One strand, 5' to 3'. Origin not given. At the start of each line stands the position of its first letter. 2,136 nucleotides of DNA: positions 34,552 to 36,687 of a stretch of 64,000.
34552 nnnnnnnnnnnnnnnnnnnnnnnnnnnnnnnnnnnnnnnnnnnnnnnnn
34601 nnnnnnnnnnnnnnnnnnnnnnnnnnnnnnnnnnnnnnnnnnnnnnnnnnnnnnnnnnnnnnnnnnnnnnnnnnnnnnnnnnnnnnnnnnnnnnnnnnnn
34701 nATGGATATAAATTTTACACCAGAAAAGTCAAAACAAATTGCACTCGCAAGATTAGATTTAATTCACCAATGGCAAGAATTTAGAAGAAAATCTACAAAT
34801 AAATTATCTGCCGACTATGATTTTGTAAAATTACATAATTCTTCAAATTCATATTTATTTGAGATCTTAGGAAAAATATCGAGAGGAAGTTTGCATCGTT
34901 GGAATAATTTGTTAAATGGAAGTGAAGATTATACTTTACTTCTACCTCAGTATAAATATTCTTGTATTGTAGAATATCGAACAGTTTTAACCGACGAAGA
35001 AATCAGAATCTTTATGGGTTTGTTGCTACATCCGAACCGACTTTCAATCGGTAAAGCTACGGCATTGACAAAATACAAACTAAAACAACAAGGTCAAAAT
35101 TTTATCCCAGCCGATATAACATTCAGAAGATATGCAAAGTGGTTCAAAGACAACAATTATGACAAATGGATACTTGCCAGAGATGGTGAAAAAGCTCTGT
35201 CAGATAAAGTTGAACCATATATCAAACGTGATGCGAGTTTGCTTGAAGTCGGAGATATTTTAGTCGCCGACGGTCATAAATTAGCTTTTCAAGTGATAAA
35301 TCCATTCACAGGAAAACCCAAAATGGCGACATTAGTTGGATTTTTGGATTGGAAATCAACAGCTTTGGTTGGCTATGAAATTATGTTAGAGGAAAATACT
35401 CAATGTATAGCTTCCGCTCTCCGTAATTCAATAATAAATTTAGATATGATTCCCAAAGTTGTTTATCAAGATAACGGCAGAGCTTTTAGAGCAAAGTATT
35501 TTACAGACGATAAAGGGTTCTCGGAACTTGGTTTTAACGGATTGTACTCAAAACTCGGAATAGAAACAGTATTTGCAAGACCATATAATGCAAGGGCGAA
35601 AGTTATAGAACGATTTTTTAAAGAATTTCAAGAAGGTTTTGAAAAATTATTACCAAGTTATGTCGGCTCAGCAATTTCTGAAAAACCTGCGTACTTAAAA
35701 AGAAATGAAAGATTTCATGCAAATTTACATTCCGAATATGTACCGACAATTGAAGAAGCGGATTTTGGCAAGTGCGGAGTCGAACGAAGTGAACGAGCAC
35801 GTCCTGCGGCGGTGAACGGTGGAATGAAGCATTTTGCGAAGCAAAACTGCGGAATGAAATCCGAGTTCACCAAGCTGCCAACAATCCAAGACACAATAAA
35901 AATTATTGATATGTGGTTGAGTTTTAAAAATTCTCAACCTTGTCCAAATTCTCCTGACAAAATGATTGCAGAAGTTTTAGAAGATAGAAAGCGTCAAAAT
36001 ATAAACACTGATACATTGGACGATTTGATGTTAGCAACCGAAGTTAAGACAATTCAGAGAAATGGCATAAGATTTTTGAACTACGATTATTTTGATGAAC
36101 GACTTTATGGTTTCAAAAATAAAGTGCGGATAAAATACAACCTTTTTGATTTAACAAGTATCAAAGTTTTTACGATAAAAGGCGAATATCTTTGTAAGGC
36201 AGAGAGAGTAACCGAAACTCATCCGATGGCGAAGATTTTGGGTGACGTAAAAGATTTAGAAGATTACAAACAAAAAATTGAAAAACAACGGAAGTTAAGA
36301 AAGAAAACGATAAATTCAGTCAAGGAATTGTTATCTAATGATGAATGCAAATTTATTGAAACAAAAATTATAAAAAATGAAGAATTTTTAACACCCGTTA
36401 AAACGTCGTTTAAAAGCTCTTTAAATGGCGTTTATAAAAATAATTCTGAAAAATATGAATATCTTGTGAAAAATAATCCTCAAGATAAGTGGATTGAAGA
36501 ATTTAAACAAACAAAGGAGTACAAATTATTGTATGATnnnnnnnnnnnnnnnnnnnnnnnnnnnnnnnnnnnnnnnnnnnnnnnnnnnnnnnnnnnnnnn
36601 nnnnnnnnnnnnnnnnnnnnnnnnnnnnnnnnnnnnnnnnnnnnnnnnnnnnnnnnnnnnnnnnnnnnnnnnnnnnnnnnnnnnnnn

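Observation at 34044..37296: Three related GC-rich sequence modules confined to the transposition module, one inserted in frame in the transposase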

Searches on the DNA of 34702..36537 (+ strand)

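Call 24: search_rna_families(sources=[L001, L003, L004, L006, L007], threshold=gathering)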
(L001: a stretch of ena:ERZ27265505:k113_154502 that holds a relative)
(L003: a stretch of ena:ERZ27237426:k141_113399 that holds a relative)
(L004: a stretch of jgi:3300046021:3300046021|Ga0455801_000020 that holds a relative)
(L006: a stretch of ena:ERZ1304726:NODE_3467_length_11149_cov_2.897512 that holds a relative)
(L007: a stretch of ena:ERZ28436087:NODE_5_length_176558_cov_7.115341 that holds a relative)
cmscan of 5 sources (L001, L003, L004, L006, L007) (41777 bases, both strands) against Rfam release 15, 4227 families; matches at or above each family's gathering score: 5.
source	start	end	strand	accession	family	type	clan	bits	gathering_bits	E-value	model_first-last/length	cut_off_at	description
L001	361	762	+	RF00023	tmRNA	Gene;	CL00001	124.7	47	1.7e-48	1-374/374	no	transfer-messenger RNA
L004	3653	4054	+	RF00023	tmRNA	Gene;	CL00001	115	47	2.1e-44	1-374/374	no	transfer-messenger RNA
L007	3084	3477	+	RF00023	tmRNA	Gene;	CL00001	114.3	47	4.4e-44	1-374/374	no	transfer-messenger RNA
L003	3011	3083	+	RF00005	tRNA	Gene; tRNA;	CL00001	75.7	29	5.6e-15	1-71/71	no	tRNA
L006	4592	4678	+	RF00005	tRNA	Gene; tRNA;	CL00001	44.3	29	2.5e-06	1-71/71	no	tRNA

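Call 51: search_with_rna_model(model_id=R1, sources=[L128, L129, L130, L131, L132, L133, L134, L135, L136, L137, L138, L139, L140, L141, L142, L143, L144, L145, L146, L147, L148, L149, L150, L151, L152, L153, L154, L155, L156, L157, L158, L159, L160, L161, L162, L163, L164, L165, L166, L167, L168, L169, L170, L171, L172, L173, L174, L175, L176, L177, L178, L179, L180, L181, L182, L183, L184, L185, L186, L187, L188, L189, L190, L191, L192, L193, L194, L195, L196, L197, L198, L199, L200, L201, L202, L203, L204, L205, L206, L207], max_evalue=0.01)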
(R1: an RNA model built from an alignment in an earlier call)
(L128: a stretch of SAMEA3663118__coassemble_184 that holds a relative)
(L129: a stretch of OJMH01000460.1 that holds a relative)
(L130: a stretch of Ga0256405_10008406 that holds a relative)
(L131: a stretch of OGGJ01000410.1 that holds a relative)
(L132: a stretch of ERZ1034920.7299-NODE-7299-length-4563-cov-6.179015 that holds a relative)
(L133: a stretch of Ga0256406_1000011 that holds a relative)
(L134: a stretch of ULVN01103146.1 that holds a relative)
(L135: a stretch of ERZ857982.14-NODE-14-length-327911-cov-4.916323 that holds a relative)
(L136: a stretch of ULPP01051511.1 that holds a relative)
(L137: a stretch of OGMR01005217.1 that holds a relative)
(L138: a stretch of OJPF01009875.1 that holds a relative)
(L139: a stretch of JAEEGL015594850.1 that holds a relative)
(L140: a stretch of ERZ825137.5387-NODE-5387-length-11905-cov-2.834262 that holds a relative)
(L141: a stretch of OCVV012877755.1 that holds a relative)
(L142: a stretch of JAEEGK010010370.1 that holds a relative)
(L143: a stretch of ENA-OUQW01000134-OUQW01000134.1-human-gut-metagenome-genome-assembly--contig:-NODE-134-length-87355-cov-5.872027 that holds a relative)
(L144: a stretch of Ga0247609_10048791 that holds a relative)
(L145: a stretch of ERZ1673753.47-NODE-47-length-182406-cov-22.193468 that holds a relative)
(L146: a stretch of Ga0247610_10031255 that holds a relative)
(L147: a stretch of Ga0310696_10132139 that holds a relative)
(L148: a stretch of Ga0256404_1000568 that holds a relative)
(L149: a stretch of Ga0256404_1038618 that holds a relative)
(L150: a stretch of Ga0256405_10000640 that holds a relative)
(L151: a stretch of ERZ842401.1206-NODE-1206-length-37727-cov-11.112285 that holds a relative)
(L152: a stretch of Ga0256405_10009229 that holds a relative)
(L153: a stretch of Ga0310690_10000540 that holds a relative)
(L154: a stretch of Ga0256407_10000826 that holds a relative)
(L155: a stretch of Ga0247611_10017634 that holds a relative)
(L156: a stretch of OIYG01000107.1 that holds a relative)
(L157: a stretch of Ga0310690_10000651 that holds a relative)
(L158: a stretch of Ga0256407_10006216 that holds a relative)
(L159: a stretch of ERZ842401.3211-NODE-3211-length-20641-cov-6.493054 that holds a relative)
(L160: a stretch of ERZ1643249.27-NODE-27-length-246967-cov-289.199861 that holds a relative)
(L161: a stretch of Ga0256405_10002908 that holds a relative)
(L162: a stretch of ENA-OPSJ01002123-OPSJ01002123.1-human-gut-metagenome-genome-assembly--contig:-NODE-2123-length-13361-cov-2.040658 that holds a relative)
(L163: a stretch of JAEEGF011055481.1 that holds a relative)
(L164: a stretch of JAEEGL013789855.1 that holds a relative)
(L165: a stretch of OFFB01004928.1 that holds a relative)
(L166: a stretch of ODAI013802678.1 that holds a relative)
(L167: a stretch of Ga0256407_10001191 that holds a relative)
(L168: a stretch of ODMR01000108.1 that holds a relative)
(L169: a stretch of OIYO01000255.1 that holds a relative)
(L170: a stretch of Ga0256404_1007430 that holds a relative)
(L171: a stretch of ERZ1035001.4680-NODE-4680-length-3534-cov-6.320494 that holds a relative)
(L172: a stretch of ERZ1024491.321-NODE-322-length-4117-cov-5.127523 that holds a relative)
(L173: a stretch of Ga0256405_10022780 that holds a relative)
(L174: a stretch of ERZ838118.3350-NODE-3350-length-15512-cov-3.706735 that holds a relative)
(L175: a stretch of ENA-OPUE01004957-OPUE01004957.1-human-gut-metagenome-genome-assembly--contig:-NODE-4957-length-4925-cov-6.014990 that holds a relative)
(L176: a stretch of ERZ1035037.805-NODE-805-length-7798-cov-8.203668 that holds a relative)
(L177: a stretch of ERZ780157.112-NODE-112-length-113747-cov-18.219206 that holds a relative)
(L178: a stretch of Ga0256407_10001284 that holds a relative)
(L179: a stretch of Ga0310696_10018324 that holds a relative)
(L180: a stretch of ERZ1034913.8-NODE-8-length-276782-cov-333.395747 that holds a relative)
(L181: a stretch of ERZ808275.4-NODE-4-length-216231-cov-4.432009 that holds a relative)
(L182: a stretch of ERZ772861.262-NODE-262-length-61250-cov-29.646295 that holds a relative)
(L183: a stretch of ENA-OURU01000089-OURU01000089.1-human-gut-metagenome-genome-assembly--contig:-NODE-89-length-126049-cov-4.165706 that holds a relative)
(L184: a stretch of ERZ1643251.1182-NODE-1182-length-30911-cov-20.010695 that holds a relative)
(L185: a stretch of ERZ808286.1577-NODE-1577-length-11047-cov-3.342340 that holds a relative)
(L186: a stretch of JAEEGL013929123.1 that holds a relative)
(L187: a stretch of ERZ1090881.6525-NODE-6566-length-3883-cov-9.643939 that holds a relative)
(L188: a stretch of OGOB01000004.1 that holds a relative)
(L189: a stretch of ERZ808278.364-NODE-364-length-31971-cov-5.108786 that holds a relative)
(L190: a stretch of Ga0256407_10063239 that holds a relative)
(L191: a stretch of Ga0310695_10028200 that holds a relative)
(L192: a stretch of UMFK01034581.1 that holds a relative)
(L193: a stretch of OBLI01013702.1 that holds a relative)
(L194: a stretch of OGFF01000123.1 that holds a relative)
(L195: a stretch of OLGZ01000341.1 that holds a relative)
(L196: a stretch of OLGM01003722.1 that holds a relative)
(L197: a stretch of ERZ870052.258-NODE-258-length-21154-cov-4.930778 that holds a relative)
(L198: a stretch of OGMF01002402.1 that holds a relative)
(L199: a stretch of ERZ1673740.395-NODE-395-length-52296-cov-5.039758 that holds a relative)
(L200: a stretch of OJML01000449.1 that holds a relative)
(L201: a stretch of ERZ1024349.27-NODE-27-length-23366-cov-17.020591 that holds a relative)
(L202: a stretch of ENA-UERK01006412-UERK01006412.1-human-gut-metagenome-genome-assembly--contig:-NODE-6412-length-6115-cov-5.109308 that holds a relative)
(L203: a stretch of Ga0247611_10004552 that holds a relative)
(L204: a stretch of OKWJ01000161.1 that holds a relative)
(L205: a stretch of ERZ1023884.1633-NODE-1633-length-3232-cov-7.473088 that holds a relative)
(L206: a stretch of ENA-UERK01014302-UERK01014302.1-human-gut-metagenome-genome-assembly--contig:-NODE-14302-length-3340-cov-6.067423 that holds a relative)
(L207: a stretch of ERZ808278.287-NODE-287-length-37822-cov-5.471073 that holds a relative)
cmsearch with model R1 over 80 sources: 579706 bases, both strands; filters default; matches with E-value up to 0.01: 17.
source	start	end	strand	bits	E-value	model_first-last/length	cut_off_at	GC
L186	5019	5079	+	69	6e-16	1-74/74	no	0.57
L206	1659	1733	+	64.4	1.1e-14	1-74/74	no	0.59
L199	5700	5793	+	64.3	1.2e-14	1-74/74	no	0.41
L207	5716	5809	+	64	1.5e-14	1-74/74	no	0.41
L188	5716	5809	+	59.8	2.1e-13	1-74/74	no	0.45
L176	5709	5802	+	58.3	5.3e-13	1-74/74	no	0.44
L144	1613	1684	-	57.6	8.4e-13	1-74/74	no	0.65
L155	4541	4601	+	52.6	1.9e-11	1-74/74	no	0.64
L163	2415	2475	+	52.6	1.9e-11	1-74/74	no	0.64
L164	1951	2011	+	52.6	1.9e-11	1-74/74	no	0.64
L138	1893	1953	+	51.7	3.5e-11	1-74/74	no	0.64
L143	5682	5742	+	51.7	3.5e-11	1-74/74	no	0.64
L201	5718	5778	+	48.7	2.3e-10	1-74/74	no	0.57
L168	5682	5742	+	44.5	3.2e-09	1-74/74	no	0.61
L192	3097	3191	+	42.1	1.5e-08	1-74/74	no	0.46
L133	9577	9673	-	40.6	3.7e-08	1-74/74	no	0.38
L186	5754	5814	+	32.5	6.2e-06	1-74/74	no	0.57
